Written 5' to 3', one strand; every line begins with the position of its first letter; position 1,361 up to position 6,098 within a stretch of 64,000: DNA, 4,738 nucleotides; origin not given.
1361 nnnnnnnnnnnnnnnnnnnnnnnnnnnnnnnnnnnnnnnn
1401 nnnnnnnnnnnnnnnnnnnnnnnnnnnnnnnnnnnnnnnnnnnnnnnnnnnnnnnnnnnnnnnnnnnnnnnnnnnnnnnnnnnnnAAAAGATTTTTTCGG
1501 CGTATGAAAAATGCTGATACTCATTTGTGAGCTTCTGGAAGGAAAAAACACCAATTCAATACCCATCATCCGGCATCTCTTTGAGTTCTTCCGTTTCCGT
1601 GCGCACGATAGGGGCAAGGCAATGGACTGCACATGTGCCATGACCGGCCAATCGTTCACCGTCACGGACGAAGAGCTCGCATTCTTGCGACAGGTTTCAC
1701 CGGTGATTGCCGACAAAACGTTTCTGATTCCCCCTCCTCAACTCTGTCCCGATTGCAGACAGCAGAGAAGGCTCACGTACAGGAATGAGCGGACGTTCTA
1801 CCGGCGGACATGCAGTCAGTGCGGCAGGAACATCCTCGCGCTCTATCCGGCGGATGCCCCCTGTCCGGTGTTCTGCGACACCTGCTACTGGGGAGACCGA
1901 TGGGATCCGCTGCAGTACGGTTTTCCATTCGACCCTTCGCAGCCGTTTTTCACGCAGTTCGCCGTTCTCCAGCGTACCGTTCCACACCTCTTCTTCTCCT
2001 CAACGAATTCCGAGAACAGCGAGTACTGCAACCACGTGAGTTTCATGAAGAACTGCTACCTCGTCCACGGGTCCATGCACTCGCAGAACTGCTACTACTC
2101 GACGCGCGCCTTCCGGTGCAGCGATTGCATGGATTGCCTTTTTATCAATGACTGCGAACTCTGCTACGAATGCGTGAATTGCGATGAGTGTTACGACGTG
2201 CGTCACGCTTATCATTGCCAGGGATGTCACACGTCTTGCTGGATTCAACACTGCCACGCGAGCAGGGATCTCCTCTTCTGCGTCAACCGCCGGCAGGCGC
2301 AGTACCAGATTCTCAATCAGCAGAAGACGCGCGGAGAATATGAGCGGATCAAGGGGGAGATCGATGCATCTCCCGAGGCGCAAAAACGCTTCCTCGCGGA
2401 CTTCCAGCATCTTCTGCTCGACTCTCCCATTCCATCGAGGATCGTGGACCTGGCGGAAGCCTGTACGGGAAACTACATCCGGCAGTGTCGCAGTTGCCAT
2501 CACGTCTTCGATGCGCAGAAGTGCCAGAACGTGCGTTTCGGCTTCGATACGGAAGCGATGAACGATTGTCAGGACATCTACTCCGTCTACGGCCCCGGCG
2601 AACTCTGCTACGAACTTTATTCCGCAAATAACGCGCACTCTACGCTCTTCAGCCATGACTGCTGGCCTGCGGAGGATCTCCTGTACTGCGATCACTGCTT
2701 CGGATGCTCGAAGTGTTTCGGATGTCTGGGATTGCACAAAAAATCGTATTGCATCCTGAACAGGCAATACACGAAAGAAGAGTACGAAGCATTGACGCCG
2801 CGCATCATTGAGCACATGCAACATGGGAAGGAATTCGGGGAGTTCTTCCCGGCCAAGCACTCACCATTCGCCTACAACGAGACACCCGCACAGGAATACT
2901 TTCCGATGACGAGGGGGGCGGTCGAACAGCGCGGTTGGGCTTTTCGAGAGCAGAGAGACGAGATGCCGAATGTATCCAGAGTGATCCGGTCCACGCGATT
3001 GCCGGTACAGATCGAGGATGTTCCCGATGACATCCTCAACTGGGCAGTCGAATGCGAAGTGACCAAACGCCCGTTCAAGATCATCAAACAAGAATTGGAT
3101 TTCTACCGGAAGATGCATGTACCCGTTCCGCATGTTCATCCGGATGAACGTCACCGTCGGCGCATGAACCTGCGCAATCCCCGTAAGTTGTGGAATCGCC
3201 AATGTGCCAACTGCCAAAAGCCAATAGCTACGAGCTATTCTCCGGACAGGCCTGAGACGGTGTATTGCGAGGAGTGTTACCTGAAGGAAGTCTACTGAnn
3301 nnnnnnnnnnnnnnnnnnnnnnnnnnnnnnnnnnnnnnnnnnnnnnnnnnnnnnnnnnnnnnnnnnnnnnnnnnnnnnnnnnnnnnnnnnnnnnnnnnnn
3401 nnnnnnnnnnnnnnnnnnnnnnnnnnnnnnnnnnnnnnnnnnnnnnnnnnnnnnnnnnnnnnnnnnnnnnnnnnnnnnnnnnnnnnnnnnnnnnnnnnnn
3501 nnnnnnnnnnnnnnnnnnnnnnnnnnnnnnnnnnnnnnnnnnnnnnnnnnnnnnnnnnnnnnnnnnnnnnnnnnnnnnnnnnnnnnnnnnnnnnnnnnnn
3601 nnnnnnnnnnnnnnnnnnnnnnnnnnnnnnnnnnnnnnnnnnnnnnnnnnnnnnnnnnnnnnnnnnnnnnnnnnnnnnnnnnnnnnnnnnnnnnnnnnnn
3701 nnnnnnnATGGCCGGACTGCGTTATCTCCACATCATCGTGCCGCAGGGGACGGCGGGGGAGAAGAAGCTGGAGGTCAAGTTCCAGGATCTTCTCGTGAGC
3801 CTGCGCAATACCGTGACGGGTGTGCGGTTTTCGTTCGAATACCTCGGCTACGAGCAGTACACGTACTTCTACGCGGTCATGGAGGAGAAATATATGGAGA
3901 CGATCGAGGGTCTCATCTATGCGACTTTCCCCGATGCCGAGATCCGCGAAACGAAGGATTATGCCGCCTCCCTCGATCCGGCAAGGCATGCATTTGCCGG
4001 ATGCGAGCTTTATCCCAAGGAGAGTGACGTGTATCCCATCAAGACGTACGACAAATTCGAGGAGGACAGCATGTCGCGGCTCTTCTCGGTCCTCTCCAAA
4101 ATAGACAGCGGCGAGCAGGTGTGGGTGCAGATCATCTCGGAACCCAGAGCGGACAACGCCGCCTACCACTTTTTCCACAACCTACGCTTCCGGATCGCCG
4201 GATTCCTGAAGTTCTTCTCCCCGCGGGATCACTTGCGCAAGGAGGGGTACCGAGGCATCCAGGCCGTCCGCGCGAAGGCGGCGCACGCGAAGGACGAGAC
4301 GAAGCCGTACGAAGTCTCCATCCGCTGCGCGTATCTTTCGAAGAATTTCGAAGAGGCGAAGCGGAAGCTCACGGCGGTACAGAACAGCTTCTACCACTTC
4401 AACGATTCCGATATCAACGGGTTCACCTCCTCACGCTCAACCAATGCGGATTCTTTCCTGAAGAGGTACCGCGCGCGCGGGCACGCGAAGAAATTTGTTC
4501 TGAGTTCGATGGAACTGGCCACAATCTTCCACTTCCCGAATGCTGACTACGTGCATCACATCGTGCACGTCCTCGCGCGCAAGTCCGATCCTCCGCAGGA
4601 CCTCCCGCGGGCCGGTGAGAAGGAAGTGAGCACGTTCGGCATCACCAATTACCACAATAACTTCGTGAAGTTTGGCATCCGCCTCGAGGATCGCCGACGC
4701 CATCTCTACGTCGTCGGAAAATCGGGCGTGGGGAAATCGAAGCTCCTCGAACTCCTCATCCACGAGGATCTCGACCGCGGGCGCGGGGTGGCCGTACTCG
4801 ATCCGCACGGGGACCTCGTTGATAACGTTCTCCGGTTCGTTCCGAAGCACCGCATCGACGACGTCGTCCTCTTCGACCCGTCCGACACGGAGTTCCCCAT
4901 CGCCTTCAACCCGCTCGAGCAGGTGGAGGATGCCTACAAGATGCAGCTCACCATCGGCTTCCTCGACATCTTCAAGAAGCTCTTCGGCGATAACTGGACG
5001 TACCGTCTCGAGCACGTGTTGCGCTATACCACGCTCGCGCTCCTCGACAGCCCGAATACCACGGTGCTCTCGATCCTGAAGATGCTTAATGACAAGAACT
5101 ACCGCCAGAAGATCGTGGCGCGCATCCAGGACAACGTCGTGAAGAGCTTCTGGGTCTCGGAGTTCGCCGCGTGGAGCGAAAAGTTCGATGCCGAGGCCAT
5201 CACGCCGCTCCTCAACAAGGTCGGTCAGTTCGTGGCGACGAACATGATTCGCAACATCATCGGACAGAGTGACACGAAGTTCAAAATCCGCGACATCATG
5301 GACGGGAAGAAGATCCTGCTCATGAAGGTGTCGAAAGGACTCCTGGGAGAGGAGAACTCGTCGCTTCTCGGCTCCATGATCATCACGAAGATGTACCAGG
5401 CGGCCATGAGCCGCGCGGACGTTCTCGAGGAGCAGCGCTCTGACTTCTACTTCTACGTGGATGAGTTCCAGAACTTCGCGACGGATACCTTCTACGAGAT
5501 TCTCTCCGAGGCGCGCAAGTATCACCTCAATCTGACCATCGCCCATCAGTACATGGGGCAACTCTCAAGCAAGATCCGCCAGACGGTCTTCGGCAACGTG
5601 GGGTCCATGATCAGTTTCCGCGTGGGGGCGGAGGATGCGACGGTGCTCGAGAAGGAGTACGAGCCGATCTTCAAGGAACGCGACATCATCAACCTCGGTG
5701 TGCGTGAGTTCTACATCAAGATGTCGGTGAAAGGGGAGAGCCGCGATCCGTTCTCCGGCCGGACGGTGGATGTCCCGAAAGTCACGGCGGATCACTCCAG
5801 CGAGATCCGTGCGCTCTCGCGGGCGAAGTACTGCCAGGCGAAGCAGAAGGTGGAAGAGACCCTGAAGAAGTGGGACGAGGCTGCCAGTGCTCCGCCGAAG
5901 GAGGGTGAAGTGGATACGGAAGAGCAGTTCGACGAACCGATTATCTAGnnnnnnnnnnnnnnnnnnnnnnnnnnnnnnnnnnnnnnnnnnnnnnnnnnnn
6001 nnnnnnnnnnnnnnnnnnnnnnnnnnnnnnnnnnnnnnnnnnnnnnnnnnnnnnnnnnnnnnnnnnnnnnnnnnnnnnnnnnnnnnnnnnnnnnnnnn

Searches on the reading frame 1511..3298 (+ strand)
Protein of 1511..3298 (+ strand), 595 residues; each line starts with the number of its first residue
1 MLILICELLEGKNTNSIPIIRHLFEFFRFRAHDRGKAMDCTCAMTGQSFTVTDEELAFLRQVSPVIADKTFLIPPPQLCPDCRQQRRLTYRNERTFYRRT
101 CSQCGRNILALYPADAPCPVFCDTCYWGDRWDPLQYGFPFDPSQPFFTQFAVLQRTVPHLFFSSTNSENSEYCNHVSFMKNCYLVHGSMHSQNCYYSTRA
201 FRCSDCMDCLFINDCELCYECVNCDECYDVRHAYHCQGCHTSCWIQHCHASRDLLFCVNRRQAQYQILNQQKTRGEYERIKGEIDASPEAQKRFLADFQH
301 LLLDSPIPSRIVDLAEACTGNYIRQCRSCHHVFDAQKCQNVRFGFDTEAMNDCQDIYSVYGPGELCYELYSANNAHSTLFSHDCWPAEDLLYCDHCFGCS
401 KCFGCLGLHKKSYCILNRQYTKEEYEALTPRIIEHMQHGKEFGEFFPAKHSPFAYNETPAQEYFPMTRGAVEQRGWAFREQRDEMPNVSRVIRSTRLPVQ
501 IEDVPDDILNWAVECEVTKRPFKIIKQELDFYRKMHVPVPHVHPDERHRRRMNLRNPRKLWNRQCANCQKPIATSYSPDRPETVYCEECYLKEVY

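Call 11: search_protein_families(library=pfam, proteins=[window:1511-3298:+], max_evalue=0.001)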
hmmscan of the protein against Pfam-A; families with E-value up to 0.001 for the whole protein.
window:1511-3298:+ (595 aa): 1 family
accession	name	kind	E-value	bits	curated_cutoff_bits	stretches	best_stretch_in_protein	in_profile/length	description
PF23477.1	zf_Tbcl_2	-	0.00041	20.4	27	1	558-592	1-35/37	Probable treble clef zinc finger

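Call 81: search_protein_families(library=phrogs, proteins=[window:1511-3298:+], max_evalue=0.01)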
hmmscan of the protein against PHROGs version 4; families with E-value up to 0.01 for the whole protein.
window:1511-3298:+ (595 aa): 1 family
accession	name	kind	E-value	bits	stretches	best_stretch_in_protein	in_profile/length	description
phrog_15341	-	unknown function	0.00024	21.6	2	180-260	76-163/276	-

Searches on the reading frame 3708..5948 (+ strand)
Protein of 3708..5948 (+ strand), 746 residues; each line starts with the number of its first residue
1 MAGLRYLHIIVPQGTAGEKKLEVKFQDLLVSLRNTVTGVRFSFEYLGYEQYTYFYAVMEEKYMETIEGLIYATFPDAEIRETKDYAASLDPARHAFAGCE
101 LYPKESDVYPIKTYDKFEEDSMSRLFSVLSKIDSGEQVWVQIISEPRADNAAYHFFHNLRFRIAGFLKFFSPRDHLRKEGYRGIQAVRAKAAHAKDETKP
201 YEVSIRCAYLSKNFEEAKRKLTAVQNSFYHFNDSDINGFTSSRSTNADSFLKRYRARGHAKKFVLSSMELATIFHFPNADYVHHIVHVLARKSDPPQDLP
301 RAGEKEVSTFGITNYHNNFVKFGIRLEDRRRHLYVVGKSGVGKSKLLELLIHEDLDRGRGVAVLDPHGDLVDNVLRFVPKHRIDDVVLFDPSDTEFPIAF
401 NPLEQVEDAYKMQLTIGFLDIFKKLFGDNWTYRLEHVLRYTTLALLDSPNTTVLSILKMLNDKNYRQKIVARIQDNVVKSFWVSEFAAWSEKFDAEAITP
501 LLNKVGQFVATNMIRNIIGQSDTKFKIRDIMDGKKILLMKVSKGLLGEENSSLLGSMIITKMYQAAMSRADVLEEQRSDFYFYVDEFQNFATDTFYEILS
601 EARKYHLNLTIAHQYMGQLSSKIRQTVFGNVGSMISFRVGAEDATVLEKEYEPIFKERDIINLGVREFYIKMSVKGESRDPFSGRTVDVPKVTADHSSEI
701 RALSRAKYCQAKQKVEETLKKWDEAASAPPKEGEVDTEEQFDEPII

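Call 11: search_protein_families(library=pfam, proteins=[window:3708-5948:+], max_evalue=0.001)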
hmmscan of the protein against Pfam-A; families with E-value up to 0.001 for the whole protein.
window:3708-5948:+ (746 aa): 5 families
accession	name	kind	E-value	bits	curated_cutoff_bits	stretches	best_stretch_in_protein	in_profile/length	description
PF02534.20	T4SS-DNA_transf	-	4.9e-09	36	20.1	1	321-631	43-360/468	Type IV secretory system Conjugative DNA transfer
PF01935.23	DUF87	-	1.1e-08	35.9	23.2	1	320-409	12-84/220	Helicase HerA, central domain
PF10412.15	TrwB_AAD_bind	-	1.8e-05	24.3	20.5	1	327-639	12-310/387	Type IV secretion-system coupling protein DNA-binding domain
PF12696.13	TraG-D_C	-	0.00027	21.3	22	1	580-643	2-69/126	TraM recognition site of TraD and TraG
PF13401.12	AAA_22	-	0.00081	20.2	27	0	329-357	4-32/130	AAA domain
